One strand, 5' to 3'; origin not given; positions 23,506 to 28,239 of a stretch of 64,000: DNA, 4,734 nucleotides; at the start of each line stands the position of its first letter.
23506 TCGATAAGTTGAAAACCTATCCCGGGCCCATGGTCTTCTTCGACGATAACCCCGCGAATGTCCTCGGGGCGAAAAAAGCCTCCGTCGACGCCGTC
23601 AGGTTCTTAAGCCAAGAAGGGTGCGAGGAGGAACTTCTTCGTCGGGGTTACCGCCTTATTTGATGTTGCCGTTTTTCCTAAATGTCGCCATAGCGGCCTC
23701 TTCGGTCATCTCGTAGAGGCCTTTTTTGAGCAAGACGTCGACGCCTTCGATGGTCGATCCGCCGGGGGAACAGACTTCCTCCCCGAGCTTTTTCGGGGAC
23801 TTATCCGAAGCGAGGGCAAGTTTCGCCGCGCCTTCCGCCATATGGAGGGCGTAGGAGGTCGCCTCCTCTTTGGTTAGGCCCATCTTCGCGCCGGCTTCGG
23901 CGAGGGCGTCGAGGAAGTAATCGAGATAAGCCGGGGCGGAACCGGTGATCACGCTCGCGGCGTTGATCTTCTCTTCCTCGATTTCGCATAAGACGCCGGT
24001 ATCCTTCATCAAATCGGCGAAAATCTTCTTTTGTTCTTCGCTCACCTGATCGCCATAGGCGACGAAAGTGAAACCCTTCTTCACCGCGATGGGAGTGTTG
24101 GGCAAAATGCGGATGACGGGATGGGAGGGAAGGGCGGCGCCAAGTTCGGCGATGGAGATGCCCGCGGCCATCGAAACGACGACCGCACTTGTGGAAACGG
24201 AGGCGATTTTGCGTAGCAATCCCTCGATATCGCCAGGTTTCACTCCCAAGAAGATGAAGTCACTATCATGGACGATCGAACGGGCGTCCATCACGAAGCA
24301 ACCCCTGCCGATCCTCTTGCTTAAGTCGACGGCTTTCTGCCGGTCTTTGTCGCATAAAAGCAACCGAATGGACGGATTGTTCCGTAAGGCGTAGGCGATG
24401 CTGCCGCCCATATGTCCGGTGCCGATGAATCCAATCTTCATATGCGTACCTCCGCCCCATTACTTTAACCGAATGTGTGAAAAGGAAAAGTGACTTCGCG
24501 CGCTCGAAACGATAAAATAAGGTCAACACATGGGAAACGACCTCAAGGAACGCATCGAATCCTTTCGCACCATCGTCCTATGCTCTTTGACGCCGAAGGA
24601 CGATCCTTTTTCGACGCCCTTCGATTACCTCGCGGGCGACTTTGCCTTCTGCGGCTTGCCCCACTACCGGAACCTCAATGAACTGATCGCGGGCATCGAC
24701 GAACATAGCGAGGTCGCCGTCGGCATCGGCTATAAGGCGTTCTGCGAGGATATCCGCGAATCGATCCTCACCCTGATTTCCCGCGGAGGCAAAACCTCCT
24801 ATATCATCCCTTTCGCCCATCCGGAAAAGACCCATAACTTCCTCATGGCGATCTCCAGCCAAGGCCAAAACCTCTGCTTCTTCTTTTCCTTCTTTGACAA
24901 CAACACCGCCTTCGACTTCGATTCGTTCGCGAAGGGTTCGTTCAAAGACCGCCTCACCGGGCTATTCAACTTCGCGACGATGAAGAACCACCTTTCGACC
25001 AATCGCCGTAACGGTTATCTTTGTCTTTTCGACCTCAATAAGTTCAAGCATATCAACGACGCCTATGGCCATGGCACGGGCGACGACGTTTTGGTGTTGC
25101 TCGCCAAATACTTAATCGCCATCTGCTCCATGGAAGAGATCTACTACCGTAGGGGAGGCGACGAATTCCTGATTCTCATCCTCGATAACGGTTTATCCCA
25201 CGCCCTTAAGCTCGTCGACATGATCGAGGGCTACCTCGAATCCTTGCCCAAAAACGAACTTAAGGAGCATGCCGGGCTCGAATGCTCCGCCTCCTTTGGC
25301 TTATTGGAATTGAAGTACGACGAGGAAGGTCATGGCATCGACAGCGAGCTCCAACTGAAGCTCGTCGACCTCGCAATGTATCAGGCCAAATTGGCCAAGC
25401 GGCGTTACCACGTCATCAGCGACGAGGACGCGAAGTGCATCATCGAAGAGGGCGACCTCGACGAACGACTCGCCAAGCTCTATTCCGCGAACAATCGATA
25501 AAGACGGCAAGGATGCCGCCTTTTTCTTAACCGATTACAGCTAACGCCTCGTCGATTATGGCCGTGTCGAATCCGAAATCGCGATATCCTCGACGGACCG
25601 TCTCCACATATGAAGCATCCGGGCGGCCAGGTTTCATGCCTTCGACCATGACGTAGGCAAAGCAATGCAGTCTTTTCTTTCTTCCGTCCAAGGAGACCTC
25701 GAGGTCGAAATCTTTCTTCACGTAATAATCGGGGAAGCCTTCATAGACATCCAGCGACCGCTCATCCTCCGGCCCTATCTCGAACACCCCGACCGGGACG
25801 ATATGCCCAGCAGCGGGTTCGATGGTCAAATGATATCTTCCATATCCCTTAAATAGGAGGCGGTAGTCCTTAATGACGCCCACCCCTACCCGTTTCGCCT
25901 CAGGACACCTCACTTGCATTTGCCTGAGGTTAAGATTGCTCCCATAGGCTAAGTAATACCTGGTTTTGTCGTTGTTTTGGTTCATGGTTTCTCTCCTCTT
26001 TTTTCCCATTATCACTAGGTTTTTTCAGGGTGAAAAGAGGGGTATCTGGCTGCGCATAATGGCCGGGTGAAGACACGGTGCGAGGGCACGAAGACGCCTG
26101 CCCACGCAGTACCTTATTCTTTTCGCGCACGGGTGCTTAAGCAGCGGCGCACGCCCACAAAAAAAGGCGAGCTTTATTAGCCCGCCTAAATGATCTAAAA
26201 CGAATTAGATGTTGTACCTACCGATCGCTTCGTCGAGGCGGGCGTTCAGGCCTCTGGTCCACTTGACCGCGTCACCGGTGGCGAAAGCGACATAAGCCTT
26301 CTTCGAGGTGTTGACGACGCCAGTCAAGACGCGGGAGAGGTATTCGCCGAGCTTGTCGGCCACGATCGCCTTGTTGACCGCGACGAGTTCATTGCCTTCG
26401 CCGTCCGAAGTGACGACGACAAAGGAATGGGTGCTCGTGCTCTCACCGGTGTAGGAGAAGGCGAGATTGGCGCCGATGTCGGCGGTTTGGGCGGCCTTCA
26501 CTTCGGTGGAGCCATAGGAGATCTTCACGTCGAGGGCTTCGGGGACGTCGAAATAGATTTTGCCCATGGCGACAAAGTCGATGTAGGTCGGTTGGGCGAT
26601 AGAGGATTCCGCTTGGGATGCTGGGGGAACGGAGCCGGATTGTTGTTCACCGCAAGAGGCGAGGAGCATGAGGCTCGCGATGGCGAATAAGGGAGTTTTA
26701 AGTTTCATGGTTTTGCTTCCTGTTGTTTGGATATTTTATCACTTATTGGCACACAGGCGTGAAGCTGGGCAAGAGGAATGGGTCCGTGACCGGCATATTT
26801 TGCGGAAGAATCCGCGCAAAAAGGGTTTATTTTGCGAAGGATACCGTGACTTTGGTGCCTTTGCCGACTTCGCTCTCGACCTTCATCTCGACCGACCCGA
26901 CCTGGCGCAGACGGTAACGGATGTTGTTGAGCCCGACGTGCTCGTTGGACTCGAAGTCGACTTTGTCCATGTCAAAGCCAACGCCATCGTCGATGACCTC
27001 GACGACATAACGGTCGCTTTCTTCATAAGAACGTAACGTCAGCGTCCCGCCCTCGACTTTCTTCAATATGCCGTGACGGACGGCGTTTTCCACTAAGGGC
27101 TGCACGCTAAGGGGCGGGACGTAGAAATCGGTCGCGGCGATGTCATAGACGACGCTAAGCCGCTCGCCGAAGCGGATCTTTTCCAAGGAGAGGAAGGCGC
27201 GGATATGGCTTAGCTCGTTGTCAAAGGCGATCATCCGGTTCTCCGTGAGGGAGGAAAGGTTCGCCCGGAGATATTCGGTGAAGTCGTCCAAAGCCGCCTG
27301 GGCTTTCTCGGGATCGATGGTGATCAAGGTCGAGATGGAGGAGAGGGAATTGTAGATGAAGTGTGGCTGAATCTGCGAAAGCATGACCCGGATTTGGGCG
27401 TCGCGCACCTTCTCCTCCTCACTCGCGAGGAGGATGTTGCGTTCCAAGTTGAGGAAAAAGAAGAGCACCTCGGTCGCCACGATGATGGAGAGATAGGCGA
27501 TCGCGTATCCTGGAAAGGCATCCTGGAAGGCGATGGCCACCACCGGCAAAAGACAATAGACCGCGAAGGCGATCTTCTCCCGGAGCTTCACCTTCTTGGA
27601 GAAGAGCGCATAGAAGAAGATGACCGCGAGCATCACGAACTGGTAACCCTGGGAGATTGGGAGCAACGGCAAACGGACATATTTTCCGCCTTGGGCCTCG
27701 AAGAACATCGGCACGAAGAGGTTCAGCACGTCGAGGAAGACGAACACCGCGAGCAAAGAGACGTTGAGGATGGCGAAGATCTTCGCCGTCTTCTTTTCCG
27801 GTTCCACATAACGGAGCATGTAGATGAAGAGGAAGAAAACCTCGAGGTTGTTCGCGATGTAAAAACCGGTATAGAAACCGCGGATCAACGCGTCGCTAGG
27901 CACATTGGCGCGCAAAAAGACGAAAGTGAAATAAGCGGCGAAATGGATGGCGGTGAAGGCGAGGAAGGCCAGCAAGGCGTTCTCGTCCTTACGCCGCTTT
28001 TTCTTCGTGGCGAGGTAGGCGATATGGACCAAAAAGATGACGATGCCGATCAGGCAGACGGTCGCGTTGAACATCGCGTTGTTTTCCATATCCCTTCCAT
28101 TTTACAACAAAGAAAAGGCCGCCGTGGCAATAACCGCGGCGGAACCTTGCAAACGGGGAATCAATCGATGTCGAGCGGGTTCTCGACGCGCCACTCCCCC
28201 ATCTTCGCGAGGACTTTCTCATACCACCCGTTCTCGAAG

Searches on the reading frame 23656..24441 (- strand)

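Call 6: search_protein_families(library=pfam, proteins=[window:23656-24441:-], max_evalue=0.01)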
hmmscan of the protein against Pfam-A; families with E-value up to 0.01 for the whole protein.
window:23656-24441:- (261 aa): 4 families
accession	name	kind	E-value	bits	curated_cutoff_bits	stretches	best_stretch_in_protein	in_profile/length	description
PF14748.11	P5CR_dimer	-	3.3e-29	101.7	25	1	156-257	1-102/105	Pyrroline-5-carboxylate reductase dimerisation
PF03807.23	F420_oxidored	-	1.3e-15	58.2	21.6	1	2-94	1-94/94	NADP oxidoreductase coenzyme F420-dependent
PF03446.21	NAD_binding_2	-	4.7e-05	23.9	21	1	2-78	1-75/161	NAD binding domain of 6-phosphogluconate dehydrogenase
PF02558.23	ApbA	-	0.0009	19.3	22.2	1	3-105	1-114/150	Ketopantoate reductase PanE/ApbA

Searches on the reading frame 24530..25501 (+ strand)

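Call 6: search_protein_families(library=pfam, proteins=[window:24530-25501:+], max_evalue=0.01)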
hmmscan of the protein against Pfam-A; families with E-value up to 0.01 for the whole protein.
window:24530-25501:+ (323 aa): 1 family
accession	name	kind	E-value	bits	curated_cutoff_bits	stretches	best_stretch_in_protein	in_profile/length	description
PF00990.26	GGDEF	-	1.7e-24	86.9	23.8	1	139-291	3-159/161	Diguanylate cyclase, GGDEF domain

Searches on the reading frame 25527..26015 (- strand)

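Call 6: search_protein_families(library=pfam, proteins=[window:25527-26015:-], max_evalue=0.01)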
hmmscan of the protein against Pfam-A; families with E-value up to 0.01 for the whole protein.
window:25527-26015:- (162 aa): 2 families
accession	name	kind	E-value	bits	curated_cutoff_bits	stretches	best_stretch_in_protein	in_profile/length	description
PF06094.17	GGACT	-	3.9e-11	44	22.8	1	22-125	2-104/120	Gamma-glutamyl cyclotransferase, AIG2-like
PF13772.11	AIG2_2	-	0.00018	22.3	27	1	76-143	5-69/83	AIG2-like family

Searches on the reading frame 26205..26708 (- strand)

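Call 6: search_protein_families(library=pfam, proteins=[window:26205-26708:-], max_evalue=0.01)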
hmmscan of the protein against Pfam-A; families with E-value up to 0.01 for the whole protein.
window:26205-26708:- (167 aa): 0 families

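Call 7: search_protein_families(library=ncbifam, proteins=[window:26205-26708:-], max_evalue=0.01)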
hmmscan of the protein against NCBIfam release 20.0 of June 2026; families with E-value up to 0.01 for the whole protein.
window:26205-26708:- (167 aa): 0 families

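Call 35: search_protein_families(library=pfam, proteins=[window:26205-26708:-], max_evalue=1)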
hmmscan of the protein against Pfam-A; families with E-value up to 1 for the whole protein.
window:26205-26708:- (167 aa): 3 families
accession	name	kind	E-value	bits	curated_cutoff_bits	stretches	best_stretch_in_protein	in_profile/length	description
PF12671.13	Amidase_6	-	0.041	14.4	23.2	1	67-112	94-140/163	Putative amidase domain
PF13593.11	SBF_like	-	0.061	13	25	1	93-139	107-153/313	SBF-like CPA transporter family (DUF4137)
PF09956.15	Phage_cement_2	-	0.065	14.1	24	1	87-152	13-70/103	Phage cement protein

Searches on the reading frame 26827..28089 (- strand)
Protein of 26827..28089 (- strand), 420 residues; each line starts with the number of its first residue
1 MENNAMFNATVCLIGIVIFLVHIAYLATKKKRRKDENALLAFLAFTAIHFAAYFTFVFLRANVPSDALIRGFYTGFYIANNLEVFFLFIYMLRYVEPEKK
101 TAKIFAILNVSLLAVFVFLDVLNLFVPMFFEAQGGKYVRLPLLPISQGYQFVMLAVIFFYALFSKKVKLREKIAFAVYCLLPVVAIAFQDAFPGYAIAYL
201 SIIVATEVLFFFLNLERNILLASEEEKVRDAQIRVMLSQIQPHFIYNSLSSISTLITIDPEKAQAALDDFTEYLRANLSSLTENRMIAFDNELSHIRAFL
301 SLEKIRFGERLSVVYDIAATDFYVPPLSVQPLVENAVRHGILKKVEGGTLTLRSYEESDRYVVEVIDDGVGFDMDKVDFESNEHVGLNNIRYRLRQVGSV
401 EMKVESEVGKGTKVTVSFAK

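Call 6: search_protein_families(library=pfam, proteins=[window:26827-28089:-], max_evalue=0.01)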
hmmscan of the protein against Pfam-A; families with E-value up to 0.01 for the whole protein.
window:26827-28089:- (420 aa): 3 families
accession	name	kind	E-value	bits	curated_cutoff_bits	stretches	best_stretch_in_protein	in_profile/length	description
PF06580.19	His_kinase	-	2.2e-21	76.3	25.2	1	231-311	1-81/81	Histidine kinase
PF02518.31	HATPase_c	-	8.7e-10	39.5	26.4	1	329-418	10-107/111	Histidine kinase-, DNA gyrase B-, and HSP90-like ATPase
PF13581.12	HATPase_c_2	-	0.0073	16.8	27.4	0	332-381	39-88/127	Histidine kinase-like ATPase domain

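Call 7: search_protein_families(library=ncbifam, proteins=[window:26827-28089:-], max_evalue=0.01)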
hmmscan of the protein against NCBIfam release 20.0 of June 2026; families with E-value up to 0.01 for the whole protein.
window:26827-28089:- (420 aa): 5 families
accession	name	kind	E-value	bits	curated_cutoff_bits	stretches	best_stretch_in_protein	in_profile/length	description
NF008184.0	PRK10935.1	equivalog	9.3e-06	24.5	553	1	335-419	482-558/565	nitrate/nitrite two-component system sensor histidine kinase NarQ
NF052531.1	Strep_LiaS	equivalog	0.00022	20.6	450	1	330-416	246-323/328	envelope stress sensor histidine kinase LiaS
NF052443.1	SensHisKinMctS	equivalog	0.00043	18.7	700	1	344-418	374-446/457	two-component system sensor histidine kinase MctS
NF041336.1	CheA_Halo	equivalog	0.00085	18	950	1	333-377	405-457/666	chemotaxis protein CheA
TIGR02966.1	phoR_proteo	equivalog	0.0032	16.6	334.2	0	330-376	235-277/333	phosphate regulon sensor histidine kinase PhoR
